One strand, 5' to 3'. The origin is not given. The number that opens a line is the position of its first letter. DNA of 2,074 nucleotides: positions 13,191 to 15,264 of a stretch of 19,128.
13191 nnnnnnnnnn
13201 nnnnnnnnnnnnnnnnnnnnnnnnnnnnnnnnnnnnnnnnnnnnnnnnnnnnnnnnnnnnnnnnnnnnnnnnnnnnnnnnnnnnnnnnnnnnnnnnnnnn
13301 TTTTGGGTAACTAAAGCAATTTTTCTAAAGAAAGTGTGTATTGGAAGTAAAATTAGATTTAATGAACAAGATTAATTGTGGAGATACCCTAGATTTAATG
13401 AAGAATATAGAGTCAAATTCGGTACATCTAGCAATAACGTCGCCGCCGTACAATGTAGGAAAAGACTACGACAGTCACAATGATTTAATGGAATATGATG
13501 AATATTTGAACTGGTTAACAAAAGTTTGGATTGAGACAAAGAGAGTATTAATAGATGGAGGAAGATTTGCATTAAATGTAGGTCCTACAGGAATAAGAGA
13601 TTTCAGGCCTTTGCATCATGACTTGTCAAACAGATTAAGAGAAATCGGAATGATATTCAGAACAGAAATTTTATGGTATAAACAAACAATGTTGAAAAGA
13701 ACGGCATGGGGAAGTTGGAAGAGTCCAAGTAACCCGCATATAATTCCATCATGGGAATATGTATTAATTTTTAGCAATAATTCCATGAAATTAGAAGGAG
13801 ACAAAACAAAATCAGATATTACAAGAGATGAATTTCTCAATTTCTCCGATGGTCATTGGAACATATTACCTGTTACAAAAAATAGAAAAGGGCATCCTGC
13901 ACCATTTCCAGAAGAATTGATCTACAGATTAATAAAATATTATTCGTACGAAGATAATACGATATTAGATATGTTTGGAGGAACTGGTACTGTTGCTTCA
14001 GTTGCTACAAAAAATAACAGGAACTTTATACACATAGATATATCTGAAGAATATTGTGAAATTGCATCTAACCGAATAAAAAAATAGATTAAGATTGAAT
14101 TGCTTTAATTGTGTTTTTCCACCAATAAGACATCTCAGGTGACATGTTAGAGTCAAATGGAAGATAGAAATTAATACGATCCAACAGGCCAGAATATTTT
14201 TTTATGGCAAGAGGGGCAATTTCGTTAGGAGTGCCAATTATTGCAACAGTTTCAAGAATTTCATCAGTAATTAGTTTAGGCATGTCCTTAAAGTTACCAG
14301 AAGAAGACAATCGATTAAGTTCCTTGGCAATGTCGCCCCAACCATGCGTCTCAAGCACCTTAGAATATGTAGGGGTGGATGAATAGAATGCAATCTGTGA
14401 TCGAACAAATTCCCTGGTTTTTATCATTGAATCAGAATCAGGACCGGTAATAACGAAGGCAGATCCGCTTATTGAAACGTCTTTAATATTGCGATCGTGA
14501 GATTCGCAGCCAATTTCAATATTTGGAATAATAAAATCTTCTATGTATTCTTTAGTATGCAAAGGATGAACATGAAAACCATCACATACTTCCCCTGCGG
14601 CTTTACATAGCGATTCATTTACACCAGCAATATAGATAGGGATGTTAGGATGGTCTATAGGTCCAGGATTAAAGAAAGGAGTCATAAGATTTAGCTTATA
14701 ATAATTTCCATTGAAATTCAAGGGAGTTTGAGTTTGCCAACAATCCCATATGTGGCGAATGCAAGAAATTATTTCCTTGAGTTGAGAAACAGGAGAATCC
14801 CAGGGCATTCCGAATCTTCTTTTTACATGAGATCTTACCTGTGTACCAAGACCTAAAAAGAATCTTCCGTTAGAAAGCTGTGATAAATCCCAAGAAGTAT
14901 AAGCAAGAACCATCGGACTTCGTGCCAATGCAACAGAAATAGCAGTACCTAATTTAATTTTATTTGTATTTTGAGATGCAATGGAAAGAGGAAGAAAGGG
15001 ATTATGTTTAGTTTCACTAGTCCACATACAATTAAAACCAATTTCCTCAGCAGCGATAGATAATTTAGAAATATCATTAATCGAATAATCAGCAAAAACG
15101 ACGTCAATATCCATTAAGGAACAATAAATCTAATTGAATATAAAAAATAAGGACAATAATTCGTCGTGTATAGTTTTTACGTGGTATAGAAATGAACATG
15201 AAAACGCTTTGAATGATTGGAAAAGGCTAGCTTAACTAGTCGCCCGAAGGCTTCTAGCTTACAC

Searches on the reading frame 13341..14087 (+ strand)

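Call 6: search_protein_families(library=pfam, proteins=[window:13341-14087:+], max_evalue=0.01)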
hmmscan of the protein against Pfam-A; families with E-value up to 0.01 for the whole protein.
window:13341-14087:+ (248 aa): 1 family
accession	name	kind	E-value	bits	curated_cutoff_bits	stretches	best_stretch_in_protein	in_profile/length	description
PF01555.25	N6_N4_Mtase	-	1.9e-44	152.7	26.7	1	28-243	1-220/221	DNA methylase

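Call 7: search_protein_families(library=ncbifam, proteins=[window:13341-14087:+], max_evalue=0.01)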
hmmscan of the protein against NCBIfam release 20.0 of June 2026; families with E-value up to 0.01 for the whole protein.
window:13341-14087:+ (248 aa): 9 families
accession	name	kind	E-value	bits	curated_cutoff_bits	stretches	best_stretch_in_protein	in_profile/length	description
NF008572.0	PRK11524.1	equivalog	3.1e-27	95.5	292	2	9-76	15-82/294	adenine-specific DNA-methyltransferase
NF050803.1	DnaMtaseCcrMCaul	equivalog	2.5e-18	66.1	830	1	39-248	51-249/350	adenine-specific DNA-methyltransferase CcrM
NF010253.0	PRK13699.1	subfamily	7.6e-11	42.1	244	2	183-246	142-205/226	DNA methyltransferase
TIGR01934.1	MenG_MenH_UbiE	subfamily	9.9e-05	21.7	158.35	1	204-247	39-83/223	ubiquinone/menaquinone biosynthesis methyltransferase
TIGR00536.1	hemK_fam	subfamily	0.00034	19.8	115.5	0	204-248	113-160/286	HemK family protein methyltransferase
NF043040.1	corrin_prot_MT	hypoth_equivalog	0.00084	18.8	180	1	196-248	33-85/216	corrinoid protein-associated methyltransferase CpaM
TIGR03534.1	RF_mod_PrmC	equivalog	0.0033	16.9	199.1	0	191-244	74-130/253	peptide chain release factor N(5)-glutamine methyltransferase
NF001244.0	PRK00216.1-5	equivalog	0.0039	16.5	216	0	203-247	47-94/236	bifunctional demethylmenaquinone methyltransferase/2-methoxy-6-polyprenyl-1,4-benzoquinol methylase UbiE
NF011529.0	PRK14968.1-3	equivalog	0.004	16.6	162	1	197-246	26-76/198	putative methyltransferase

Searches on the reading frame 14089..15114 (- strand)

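Call 6: search_protein_families(library=pfam, proteins=[window:14089-15114:-], max_evalue=0.01)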
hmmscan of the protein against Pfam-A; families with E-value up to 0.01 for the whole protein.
window:14089-15114:- (341 aa): 1 family
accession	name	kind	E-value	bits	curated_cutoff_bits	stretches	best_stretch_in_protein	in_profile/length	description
PF00296.26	Bac_luciferase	-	6.7e-59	200.2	27.9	1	12-300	22-301/314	Luciferase-like monooxygenase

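Call 7: search_protein_families(library=ncbifam, proteins=[window:14089-15114:-], max_evalue=0.01)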
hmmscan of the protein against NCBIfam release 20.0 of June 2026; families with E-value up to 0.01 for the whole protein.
window:14089-15114:- (341 aa): 26 families (the best 25 are shown)
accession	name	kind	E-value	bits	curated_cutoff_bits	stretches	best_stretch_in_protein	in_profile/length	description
TIGR03617.1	F420_MSMEG_2256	subfamily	1.6e-124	415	278.15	1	21-322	3-304/318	TIGR03617 family F420-dependent LLM class oxidoreductase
TIGR04024.1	F420_NP1902A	hypoth_equivalog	9.2e-35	119.9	345.4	1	8-307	10-299/330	TIGR04024 family LLM class F420-dependent oxidoreductase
TIGR03555.1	F420_mer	equivalog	5.5e-33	114.7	348.7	1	9-300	8-288/325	5,10-methylenetetrahydromethanopterin reductase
NF002619.0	PRK02271.1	equivalog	1.1e-32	113.7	276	1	10-300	11-289/329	5,10-methylenetetrahydromethanopterin reductase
TIGR03559.1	F420_Rv3520c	subfamily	8.5e-30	103.9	335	1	13-300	13-308/325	LLM class F420-dependent oxidoreductase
TIGR03564.1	F420_MSMEG_4879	subfamily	9.5e-28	97.5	234.25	1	21-263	7-237/265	TIGR03564 family F420-dependent LLM class oxidoreductase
TIGR03841.1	F420_Rv3093c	subfamily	1.2e-22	80.7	213.65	1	9-307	6-284/298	LLM class F420-dependent oxidoreductase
TIGR03619.1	F420_Rv2161c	subfamily_domain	7e-20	71.7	166.9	1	35-191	42-191/247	TIGR03619 family F420-dependent LLM class oxidoreductase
TIGR03560.1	F420_Rv1855c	subfamily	1.5e-17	64.1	231.4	1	35-167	48-177/227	TIGR03560 family F420-dependent LLM class oxidoreductase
TIGR03621.1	F420_MSMEG_2516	subfamily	7.3e-15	54.9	213.15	1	12-178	13-171/295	TIGR03621 family F420-dependent LLM class oxidoreductase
TIGR03857.1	F420_MSMEG_2249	hypoth_equivalog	7.3e-14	51.7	218.4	1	20-271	21-260/329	TIGR03857 family LLM class F420-dependent oxidoreductase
TIGR03554.1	F420_G6P_DH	equivalog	3.3e-12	46.1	420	1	30-214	41-224/331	glucose-6-phosphate dehydrogenase (coenzyme-F420)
TIGR03571.1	lucif_BA3436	subfamily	3.6e-11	42.9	303.9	1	35-129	65-159/304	TIGR03571 family LLM class oxidoreductase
TIGR04465.1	ArgArg_F420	equivalog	1e-10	41.2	470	1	20-227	67-276/364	F420-dependent hydroxymycolic acid dehydrogenase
TIGR04021.1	LLM_DMSO2_sfnG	equivalog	3.8e-10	39.7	382.95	1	21-300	45-309/350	dimethylsulfone monooxygenase SfnG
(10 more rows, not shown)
